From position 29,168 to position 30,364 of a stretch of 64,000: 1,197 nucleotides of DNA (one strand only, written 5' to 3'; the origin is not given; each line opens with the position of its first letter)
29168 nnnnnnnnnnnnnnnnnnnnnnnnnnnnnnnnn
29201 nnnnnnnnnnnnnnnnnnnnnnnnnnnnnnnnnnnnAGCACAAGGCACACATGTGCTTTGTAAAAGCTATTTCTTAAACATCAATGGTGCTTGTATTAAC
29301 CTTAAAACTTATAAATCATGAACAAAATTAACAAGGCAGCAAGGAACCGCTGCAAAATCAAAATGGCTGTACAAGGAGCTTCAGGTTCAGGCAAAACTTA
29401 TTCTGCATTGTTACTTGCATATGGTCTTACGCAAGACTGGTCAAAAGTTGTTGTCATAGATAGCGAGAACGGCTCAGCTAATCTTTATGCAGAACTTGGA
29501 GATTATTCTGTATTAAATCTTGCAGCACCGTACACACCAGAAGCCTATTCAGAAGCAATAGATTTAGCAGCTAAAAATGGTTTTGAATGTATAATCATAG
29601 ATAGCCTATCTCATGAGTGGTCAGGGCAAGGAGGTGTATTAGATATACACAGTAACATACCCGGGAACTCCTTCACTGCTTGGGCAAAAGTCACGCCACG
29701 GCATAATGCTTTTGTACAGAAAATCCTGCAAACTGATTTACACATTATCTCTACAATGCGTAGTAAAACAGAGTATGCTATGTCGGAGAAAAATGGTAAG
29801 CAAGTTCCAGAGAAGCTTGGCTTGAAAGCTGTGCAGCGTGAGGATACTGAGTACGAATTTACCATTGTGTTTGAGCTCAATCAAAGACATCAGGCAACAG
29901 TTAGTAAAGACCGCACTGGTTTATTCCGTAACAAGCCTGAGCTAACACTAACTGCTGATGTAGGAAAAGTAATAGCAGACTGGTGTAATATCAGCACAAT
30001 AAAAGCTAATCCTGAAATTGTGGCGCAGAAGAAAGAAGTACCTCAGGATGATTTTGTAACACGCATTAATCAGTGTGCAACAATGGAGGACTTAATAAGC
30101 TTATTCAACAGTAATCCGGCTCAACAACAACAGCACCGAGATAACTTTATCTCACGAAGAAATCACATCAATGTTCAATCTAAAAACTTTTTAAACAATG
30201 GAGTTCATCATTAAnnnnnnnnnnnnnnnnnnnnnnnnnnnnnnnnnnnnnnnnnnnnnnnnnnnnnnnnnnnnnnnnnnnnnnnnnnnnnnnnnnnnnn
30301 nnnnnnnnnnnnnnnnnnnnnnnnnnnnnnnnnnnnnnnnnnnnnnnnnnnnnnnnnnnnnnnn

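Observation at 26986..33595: Compact tRNA-Ser-integrated element with no virion, conjugation or transposition genes: candidate new satellite-like or defence-type island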

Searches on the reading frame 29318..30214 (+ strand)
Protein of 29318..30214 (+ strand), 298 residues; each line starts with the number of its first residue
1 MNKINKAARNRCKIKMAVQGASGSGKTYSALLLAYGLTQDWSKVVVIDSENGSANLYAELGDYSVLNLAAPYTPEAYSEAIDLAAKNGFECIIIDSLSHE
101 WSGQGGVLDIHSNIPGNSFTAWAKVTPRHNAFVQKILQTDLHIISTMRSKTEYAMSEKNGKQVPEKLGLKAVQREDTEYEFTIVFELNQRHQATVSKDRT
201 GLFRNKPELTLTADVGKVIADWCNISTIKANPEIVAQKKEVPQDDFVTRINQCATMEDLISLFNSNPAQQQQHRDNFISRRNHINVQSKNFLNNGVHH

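Call 6: search_protein_families(library=pfam, proteins=[window:29318-30214:+], max_evalue=0.1)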
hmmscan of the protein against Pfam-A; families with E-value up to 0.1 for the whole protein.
window:29318-30214:+ (298 aa): 8 families
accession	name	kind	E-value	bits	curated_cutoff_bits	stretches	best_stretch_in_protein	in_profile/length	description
PF13479.12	AAA_24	-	6.4e-18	65.7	27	1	13-199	2-179/195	AAA domain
PF01656.29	CbiA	-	0.00011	22.5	25.4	1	16-93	2-54/125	CobQ/CobB/MinD/ParA nucleotide binding domain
PF01935.23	DUF87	-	0.0022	18.6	23.2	1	15-50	25-61/220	Helicase HerA, central domain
PF13481.12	AAA_25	-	0.029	14.4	27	0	18-56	38-91/195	AAA domain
PF13401.12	AAA_22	-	0.031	15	27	1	17-95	9-91/130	AAA domain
PF20720.3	nSTAND3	-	0.045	13.9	27.2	0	18-49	22-53/155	Novel STAND NTPase 3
PF04851.21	ResIII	-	0.055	13.8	22.5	0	13-47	23-59/164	Type III restriction enzyme, res subunit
PF10236.15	DAP3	-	0.056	13.1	23.1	0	1-44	11-55/311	Mitochondrial ribosomal death-associated protein 3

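Call 7: search_protein_families(library=phrogs, proteins=[window:29318-30214:+], max_evalue=0.01)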
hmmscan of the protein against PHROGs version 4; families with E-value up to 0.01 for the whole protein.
window:29318-30214:+ (298 aa): 3 families
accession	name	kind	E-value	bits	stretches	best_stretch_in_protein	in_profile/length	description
phrog_1366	-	unknown function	2.4e-83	281.2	1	3-273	4-272/307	-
phrog_124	-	DNA, RNA and nucleotide metabolism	2.7e-06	28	1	3-99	33-119/382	Sak4-like ssDNA annealing protein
phrog_6891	-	other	0.0047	17.6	1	15-52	44-80/310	ATPase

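Call 8: search_protein_families(library=padloc, proteins=[window:29318-30214:+], max_evalue=0.01)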
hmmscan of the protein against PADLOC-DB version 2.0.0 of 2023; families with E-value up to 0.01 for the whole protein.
window:29318-30214:+ (298 aa): 1 family
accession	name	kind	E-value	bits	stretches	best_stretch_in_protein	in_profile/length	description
PDLC01439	typeIV_DinG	-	0.0026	14.5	1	1-47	24-64/575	CAS-IV-A; associated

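Call 9: search_protein_families(library=ncbifam, proteins=[window:29318-30214:+], max_evalue=0.01)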
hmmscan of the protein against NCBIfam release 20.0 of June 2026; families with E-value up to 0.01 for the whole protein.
window:29318-30214:+ (298 aa): 5 families
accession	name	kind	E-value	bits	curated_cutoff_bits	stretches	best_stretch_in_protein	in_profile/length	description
NF045975.1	VirB4_plasma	equivalog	0.0014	16.4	590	0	8-59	510-561/894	Mbov_0397 family ICE element conjugal transfer ATPase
NF041546.1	ParA_partition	equivalog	0.003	17.1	180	0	23-96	10-84/203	ParA family partition ATPase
NF053655.1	CedD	equivalog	0.0037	16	600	0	16-49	224-257/527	DNA-translocating ATPase CedD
NF038185.1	KdpD_non_kinase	exception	0.0054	16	550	0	3-100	12-110/373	KdpD-like non-kinase potassium sensor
NF008079.0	PRK10818.1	equivalog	0.0062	15.9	508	0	14-57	4-47/270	septum site-determining protein MinD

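Call 17: search_dna_similar(query=window:29318-30211:+, collection=phages, mode=protein, max_rows=40)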
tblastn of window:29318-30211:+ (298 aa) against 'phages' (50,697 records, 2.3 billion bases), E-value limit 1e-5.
Records with a match: 417; places in all: 418; records where one place covers at least 80% of the query: 158.
Best place of each record, by identity: <60% 417.
By first word of the organism name: Vibrio 172; Mycobacterium 87; Salmonella 25; Acinetobacter 19; Escherichia 19; Klebsiella 18; Arthrobacter 14; Xanthomonas 10; Bacillus 8; Gordonia 7; and 17 more.
By host as written in the record: - 167; Mycobacterium smegmatis mc2 155 55; Escherichia coli 13; Arthrobacter sp. ATCC 21022 11; Klebsiella pneumoniae 9; Xanthomonas campestris pv. campestris GBBC 1419 8; Vibrio cyclitrophicus 7; Mycobacterium smegmatis mc#155 6; and 83 more.
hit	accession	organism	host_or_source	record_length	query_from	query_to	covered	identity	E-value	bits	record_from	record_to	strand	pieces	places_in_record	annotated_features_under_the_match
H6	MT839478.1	Bacteriophage sp.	human fecal samples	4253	1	281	94%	48.8%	5e-85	283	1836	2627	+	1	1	record has no annotation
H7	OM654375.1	Pseudomonas phage vB_PcuM_ KLEP17-4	Pseudomonas cuatrocienegasensis strain ...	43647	1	264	89%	45.4%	1e-61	216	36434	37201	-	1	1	AAA-ATPase | hypothetical protein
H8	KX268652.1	Acinetobacter phage vB_AbaS_TRS1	Acinetobacter baumannii A118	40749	4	224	74%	46.9%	1e-52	190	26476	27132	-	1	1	putative RecA-like recombination and repairprotein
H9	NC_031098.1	Acinetobacter phage vB_AbaS_TRS1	Acinetobacter baumannii A118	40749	4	224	74%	46.9%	1e-52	190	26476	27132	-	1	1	AAA family ATPase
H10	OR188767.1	Acinetobacter phage BUCTT20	Acinetobacter baumannii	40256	4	224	74%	46.9%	1e-52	190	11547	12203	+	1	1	ATP-binding protein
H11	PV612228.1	Acinetobacter phage LPAB65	Acinetobacter baumannii LAB16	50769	4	224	74%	46.9%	1e-52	190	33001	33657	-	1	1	hypothetical protein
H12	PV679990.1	Acinetobacter phage LPAB85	Acinetobacter baumannii LAB7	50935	4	224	74%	46.9%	1e-52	190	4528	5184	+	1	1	hypothetical protein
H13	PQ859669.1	Acinetobacter phage phi1_092021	Acinetobacter baumannii 090888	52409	4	224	74%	46.9%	1e-52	190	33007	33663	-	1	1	DarB-like antirestriction protein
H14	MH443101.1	Erwinia phage vB_EhrS_59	Erwinia horticola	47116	3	223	74%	46.3%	8e-64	223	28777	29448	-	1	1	RecA-like recombination and repair protein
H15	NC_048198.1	Erwinia phage vB_EhrS_59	Erwinia horticola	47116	3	223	74%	46.3%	8e-64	223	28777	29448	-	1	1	ATP-binding protein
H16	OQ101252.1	Acinetobacter phage Aclw_8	Acinetobacter baumannii 703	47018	4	224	74%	45.8%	4e-51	186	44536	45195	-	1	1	putative RecA-like recombination and repairprotein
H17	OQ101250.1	Acinetobacter phage Acba_1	Acinetobacter baumannii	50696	4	224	74%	45.8%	4e-51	186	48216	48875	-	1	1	putative RecA-like recombination and repairprotein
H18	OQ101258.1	Acinetobacter phage Acba_16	Acinetobacter baumannii 703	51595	4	224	74%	45.8%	4e-51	186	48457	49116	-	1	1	putative RecA-like recombination and repairprotein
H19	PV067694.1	Acinetobacter phage Acba_23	Acinetobacter sp. 107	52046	4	224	74%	45.8%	4e-51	186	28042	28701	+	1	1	hypothetical protein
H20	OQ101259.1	Acinetobacter phage Acba_18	Acinetobacter baumannii 703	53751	4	224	74%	45.8%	4e-51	186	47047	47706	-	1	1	record has no annotation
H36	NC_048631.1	Bacillus phage phi105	Bacillus subtilis BGSC 1L32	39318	1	233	78%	36.9%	1e-49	182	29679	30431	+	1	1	AAA family ATPase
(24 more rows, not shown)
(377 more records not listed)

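Call 34: search_solved_structures(query=window:29318-30211:+, max_evalue=0.01)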
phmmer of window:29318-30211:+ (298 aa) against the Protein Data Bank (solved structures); distinct sequences matched with E-value up to 0.01: 0.

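Call 53: get_annotated_region(hit=H7, flank=5000)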
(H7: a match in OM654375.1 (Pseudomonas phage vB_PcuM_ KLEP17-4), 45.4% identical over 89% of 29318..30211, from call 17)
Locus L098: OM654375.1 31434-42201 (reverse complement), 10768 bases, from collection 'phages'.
description: Pseudomonas phage vB_PcuM_ KLEP17-4, complete genome.
organism: Pseudomonas phage vB_PcuM_ KLEP17-4 (NCBI taxid 2928860)
taxonomy: Viruses; Duplodnaviria; Heunggongvirae; Uroviricota; Caudoviricetes
host: Pseudomonas cuatrocienegasensis strain KR2-17; source: water samples from gypsum karst lake Kirkilai; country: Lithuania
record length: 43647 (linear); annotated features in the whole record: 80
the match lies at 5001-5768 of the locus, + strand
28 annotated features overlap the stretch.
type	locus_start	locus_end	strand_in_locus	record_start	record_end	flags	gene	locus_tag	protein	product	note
CDS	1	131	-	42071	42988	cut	-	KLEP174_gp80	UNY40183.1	hypothetical protein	-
CDS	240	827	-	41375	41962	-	-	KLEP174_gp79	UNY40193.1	NinG protein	-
CDS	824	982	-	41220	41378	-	-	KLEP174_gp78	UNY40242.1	hypothetical protein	-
CDS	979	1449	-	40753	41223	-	-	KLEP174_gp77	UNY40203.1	NinB protein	-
CDS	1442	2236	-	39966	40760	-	-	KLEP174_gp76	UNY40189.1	antirepressor protein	KilAC and Phage_pRha domains-containing protein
CDS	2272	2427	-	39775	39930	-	-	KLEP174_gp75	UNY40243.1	hypothetical protein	-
CDS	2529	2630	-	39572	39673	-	-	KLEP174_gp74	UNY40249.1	hypothetical protein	-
CDS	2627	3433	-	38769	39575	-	-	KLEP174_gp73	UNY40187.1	DNA replication protein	DnaC domain-containing protein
CDS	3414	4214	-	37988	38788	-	-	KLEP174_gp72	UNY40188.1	hypothetical protein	-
CDS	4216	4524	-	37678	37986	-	-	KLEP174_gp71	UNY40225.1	hypothetical protein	-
CDS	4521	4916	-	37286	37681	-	-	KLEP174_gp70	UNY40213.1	transcriptional regulator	P22_Cro domain-containing protein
CDS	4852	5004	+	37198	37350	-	-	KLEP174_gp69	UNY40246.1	hypothetical protein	-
CDS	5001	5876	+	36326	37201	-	-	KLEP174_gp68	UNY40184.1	AAA-ATPase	AAA_24 domain-containing protein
CDS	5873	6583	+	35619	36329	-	-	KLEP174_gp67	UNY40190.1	DNA polymerase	-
CDS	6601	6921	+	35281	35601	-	-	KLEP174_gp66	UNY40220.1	hypothetical protein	-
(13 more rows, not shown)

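Call 54: get_annotated_region(hit=H15, flank=5000)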
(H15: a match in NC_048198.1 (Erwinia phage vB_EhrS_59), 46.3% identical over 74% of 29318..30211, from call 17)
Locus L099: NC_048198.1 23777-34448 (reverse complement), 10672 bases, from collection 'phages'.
description: Erwinia phage vB_EhrS_59, complete genome.
organism: Erwinia phage vB_EhrS_59 (NCBI taxid 2283025)
taxonomy: Viruses; Duplodnaviria; Heunggongvirae; Uroviricota; Caudoviricetes; Feofaniavirus; Feofaniavirus Eho59
host: Erwinia horticola; source: -; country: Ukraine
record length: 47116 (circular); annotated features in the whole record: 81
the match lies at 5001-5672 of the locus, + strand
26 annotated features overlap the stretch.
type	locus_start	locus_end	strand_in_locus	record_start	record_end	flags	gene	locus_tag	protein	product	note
CDS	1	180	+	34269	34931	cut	-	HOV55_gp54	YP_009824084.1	transcriptional repressor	YP_007004310.1 repressor protein [Enterobacteria phage IME10]; many CDs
CDS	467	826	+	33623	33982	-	-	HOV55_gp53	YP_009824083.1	hypothetical protein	-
CDS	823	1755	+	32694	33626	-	-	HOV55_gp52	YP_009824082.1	hypothetical protein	-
CDS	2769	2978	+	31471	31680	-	-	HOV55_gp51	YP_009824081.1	hypothetical protein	-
CDS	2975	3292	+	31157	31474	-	-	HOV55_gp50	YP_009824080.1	regulatory protein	HHPred: 5LM7_F Transcription termination/antitermination protein NusA, N; Transcription regulation antitermination Nus ...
CDS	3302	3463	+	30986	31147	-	-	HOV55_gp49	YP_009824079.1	hypothetical protein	-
CDS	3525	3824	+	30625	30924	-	-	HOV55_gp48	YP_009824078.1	transcription antiterminator protein N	YP_007947966.1 early transcription antiterminator protein N [Enterobacteria phage phi80]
CDS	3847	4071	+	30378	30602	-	-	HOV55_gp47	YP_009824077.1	hypothetical protein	-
CDS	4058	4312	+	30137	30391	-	-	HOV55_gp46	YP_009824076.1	hypothetical protein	CD: DUF551 pfam04448 Protein of unknown function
CDS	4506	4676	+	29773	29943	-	-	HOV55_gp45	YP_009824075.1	hypothetical protein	-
CDS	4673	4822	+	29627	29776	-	-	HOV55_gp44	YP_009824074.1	hypothetical protein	-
CDS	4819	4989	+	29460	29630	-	-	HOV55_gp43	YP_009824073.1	recombinase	CIII protein OS=Escherichia phage ECP1 ] CD: fliI PRK07960 lagellum-specific ATP synthase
CDS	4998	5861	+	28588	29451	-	-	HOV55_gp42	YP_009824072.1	ATP-binding protein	-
CDS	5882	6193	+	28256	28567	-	-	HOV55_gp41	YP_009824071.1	hypothetical protein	-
CDS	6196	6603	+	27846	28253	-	-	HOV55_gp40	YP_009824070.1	hypothetical protein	ASV45082.1 regulator [Klebsiella phage SopranoGao]; A0A0H4ISY0 Adenine methylase OS=Shigella phage Ss-VASD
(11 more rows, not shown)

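Call 55: get_annotated_region(hit=H36, flank=5000)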
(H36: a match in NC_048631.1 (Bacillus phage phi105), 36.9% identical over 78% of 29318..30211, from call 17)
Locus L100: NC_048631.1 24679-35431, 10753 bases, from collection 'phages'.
description: Bacillus phage phi105, complete genome.
organism: Bacillus phage phi105 (NCBI taxid 10717)
taxonomy: Viruses; Duplodnaviria; Heunggongvirae; Uroviricota; Caudoviricetes; Spizizenvirus; Spizizenvirus sv105
host: Bacillus subtilis BGSC 1L32; source: -; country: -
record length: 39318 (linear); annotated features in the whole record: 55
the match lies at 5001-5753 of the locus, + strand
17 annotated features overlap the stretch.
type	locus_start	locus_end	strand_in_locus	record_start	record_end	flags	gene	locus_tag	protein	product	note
CDS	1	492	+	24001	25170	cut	-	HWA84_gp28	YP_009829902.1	tetratricopeptide repeat protein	COG0457 FOG: TPR repeat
misc_feature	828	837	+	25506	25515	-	-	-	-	-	phage attachment site; integrates into the Bacillus subtilis chromosome within the radC locus; attP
CDS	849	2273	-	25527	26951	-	-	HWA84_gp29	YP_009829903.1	integrase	COG1961 site-specific recombinases; DNA invertase Pin; similar to Staphylococcus phage CNPH82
CDS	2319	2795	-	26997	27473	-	-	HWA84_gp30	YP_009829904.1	metallo-protease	COG2856 predicted Zn peptidase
CDS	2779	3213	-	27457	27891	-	-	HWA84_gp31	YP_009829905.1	transcriptional regulator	COG1396 predicted transcriptional regulators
CDS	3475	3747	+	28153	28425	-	-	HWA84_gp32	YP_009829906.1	transcriptional regulator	COG1396 predicted transcriptional regulators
CDS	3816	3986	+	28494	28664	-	-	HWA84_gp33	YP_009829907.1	hypothetical protein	-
CDS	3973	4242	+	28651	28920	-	-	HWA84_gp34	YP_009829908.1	hypothetical protein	-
CDS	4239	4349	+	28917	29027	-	-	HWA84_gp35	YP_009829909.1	hypothetical protein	-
CDS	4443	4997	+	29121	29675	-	-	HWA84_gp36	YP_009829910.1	Mu Gam-like end protection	ORF023; similar to Staphylococcus phage 52A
CDS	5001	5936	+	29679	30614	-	-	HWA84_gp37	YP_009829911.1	AAA family ATPase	COG1120 ABC-type cobalamin/Fe3+-siderophores transport systems, ATPase components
CDS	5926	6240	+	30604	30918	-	-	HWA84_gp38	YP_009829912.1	hypothetical protein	-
CDS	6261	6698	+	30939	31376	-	-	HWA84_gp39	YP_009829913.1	single strand DNA binding protein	-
CDS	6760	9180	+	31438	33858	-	-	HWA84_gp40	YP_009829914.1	DNA primase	COG4983 uncharacterized conserved protein; similar to Listeria phage B025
CDS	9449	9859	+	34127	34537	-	-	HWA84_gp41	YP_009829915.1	hypothetical protein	-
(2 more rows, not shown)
